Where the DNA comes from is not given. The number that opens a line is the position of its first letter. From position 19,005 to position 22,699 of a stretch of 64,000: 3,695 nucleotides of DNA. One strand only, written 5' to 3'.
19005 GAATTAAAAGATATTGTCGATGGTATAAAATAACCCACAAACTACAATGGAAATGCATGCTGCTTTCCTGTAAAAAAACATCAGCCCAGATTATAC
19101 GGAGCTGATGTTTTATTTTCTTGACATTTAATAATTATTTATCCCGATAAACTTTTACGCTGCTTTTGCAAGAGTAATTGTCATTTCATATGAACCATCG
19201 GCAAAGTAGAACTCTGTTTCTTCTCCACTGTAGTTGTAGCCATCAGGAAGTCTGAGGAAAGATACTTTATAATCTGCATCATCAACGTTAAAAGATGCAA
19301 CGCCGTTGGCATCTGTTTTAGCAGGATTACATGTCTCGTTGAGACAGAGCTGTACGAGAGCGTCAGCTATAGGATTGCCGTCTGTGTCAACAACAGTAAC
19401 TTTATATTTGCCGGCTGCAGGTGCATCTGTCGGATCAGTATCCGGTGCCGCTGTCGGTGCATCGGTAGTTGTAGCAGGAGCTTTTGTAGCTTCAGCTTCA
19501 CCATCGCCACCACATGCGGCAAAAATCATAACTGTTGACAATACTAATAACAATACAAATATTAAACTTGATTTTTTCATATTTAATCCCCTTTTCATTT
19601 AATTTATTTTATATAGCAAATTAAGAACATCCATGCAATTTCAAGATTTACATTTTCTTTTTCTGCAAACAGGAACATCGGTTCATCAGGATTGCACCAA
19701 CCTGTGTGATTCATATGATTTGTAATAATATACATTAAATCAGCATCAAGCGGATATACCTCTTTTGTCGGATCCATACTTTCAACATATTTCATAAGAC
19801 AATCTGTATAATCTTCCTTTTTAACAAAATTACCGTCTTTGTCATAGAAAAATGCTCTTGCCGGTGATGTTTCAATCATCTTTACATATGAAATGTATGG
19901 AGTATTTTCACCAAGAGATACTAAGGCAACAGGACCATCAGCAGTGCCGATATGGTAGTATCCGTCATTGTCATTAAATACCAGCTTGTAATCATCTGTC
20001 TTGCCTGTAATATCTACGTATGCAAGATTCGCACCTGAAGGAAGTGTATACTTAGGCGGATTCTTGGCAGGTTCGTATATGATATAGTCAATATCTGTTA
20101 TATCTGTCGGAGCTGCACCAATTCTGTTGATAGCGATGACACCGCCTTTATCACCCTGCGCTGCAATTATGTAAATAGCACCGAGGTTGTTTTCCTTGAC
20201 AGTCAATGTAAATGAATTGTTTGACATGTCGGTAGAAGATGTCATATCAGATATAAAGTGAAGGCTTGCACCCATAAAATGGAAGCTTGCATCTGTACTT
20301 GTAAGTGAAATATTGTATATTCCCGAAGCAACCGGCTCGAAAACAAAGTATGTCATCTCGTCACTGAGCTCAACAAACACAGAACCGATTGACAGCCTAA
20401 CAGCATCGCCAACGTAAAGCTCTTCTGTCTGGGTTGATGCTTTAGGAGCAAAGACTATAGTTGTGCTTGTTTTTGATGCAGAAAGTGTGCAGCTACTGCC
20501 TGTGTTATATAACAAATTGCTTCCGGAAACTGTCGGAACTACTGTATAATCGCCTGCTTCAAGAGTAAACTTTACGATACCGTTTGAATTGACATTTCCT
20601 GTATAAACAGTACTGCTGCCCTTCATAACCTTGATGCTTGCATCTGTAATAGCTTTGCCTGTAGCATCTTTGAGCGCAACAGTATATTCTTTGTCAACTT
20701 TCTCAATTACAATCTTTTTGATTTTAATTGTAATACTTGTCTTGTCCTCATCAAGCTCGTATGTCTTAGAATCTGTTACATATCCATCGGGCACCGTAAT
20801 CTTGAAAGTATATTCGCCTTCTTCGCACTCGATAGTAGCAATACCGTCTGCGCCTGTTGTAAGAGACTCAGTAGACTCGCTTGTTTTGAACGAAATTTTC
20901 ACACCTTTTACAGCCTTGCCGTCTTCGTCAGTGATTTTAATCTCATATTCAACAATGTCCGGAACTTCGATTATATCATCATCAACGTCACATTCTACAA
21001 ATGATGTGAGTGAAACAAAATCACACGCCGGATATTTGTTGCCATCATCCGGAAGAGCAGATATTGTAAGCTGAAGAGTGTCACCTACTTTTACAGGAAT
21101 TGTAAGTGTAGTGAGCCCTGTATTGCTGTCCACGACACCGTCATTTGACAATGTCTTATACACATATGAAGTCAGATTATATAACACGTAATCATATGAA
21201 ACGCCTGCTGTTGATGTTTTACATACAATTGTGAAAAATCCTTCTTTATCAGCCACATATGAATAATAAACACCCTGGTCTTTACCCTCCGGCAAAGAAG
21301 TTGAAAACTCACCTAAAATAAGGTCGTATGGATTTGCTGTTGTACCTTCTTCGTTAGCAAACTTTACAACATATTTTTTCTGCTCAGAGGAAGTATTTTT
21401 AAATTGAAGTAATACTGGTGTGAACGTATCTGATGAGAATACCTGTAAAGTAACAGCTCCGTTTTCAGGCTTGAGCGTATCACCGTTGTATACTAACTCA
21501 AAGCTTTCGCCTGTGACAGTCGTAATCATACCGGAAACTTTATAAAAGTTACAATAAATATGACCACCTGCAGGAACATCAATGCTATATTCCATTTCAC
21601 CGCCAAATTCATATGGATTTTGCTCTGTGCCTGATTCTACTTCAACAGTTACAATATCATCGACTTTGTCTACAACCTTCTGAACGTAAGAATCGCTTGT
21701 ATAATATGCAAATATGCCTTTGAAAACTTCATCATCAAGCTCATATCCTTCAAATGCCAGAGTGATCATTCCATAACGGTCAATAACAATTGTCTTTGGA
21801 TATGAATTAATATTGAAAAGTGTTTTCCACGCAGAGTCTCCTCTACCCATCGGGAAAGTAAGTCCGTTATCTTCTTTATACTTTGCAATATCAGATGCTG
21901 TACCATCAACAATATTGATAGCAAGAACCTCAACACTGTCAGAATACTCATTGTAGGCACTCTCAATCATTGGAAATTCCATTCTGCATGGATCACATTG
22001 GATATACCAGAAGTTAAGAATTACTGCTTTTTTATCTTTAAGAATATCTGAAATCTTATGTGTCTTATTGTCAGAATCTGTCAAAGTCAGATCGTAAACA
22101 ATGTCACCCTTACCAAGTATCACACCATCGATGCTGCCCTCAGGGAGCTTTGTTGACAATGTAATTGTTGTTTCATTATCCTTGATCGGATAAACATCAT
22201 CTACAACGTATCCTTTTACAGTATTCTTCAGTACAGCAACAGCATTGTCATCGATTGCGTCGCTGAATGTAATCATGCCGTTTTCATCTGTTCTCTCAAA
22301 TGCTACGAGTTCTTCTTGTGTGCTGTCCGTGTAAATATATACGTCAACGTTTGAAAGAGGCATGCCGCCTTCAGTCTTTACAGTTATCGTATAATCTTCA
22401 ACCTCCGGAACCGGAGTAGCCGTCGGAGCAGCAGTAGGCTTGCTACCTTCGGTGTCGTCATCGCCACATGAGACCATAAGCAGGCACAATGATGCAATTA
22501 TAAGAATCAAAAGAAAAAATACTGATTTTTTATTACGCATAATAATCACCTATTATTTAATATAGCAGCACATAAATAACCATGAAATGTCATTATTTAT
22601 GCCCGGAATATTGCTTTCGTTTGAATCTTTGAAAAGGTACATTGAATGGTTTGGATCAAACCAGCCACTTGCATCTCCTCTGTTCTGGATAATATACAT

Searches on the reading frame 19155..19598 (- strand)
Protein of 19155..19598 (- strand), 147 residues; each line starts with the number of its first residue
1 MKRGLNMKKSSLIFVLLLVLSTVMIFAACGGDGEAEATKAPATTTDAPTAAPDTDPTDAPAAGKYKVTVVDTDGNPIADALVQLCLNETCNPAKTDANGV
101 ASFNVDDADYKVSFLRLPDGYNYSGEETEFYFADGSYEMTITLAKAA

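Call 27: search_protein_families(library=pfam, proteins=[window:19155-19598:-], max_evalue=0.01)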
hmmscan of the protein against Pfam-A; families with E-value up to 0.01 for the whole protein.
window:19155-19598:- (147 aa): 7 families
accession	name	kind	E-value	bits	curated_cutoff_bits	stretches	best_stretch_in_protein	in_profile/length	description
PF24025.1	Ig_DR_A0283-like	-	6.5e-06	26.8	27.1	1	64-114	8-62/102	DR_A0283-like, Ig-like domain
PF02369.22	Big_1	-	8.2e-06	26.3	34.9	1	51-107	7-68/93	Bacterial Ig-like domain (group 1)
PF17802.7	SpaA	-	1.1e-05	26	23.1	1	64-141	2-85/91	Prealbumin-like fold domain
PF13620.12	CarboxypepD_reg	-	2.2e-05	25.1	32.3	1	67-114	4-54/82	Carboxypeptidase regulatory-like domain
PF17789.7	MG4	-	0.00017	22.1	24.7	1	66-107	19-62/95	Macroglobulin domain MG4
PF24107.1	DUF7382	-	0.00039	20.7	27.4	1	60-102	17-63/65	Domain of unknown function (DUF7382)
PF11974.14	bMG3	-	0.0063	16.9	34.9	1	73-106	24-59/103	Bacterial alpha-2-macroglobulin MG3 domain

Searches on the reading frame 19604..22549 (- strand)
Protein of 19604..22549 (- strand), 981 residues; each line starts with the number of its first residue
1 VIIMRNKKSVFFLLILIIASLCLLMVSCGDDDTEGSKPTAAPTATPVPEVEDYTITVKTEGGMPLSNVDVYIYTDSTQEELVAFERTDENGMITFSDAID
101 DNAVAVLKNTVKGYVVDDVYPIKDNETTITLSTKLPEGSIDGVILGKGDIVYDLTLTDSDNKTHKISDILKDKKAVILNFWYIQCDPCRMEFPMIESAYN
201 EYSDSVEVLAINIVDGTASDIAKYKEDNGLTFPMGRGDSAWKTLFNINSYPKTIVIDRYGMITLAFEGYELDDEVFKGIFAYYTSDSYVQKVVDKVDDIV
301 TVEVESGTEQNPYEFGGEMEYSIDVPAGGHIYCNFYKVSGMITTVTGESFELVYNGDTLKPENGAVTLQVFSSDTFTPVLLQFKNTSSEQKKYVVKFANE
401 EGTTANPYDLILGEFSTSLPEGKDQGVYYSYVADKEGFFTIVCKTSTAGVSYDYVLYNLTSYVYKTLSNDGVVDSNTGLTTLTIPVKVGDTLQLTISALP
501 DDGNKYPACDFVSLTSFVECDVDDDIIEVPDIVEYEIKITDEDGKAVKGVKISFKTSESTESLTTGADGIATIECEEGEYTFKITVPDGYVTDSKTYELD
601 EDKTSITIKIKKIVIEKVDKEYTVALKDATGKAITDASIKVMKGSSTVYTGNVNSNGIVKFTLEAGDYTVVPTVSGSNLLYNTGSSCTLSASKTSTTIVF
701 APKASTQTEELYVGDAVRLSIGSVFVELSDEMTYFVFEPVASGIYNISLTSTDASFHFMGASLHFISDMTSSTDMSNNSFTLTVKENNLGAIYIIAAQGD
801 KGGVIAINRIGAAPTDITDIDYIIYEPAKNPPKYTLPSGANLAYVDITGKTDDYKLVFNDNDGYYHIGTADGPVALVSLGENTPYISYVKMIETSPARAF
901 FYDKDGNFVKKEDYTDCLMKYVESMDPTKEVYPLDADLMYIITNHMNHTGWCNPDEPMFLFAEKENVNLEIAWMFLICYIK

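Call 27: search_protein_families(library=pfam, proteins=[window:19604-22549:-], max_evalue=0.01)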
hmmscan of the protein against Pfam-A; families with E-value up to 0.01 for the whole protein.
window:19604-22549:- (981 aa): 13 families
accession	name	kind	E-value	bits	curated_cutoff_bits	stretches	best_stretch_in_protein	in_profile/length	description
PF00578.27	AhpC-TSA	-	4.7e-14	52.8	26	1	148-263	2-122/124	AhpC/TSA family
PF02369.22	Big_1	-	2.1e-11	44.2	34.9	2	534-582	20-76/93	Bacterial Ig-like domain (group 1)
PF08534.16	Redoxin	-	1.6e-09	38.2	26.6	1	148-271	3-137/148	Redoxin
PF17802.7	SpaA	-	6.3e-09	36.3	23.1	1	537-611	5-88/91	Prealbumin-like fold domain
PF13620.12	CarboxypepD_reg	-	1.5e-08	35.3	32.3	1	538-605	5-75/82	Carboxypeptidase regulatory-like domain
PF13905.12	Thioredoxin_8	-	3.8e-08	34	27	1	174-260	2-92/94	Thioredoxin-like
PF11974.14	bMG3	-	4.1e-06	27.1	34.9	0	61-100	24-61/103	Bacterial alpha-2-macroglobulin MG3 domain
PF00085.26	Thioredoxin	-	2.3e-05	24.8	23.5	1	167-214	12-59/103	Thioredoxin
PF24025.1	Ig_DR_A0283-like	-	3.5e-05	24.5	27.1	0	621-671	8-61/102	DR_A0283-like, Ig-like domain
PF17789.7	MG4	-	6.7e-05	23.5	24.7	0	536-575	19-60/95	Macroglobulin domain MG4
PF09134.16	Invasin_D3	-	0.00085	20.2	33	1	601-677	2-85/98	Invasin, domain 3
PF21732.2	DUF6864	-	0.0019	18.5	27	0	346-442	3-95/114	Domain of unknown function (DUF6864)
PF10670.15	DUF4198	-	0.0043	17.7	34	0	543-585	156-206/209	Domain of unknown function (DUF4198)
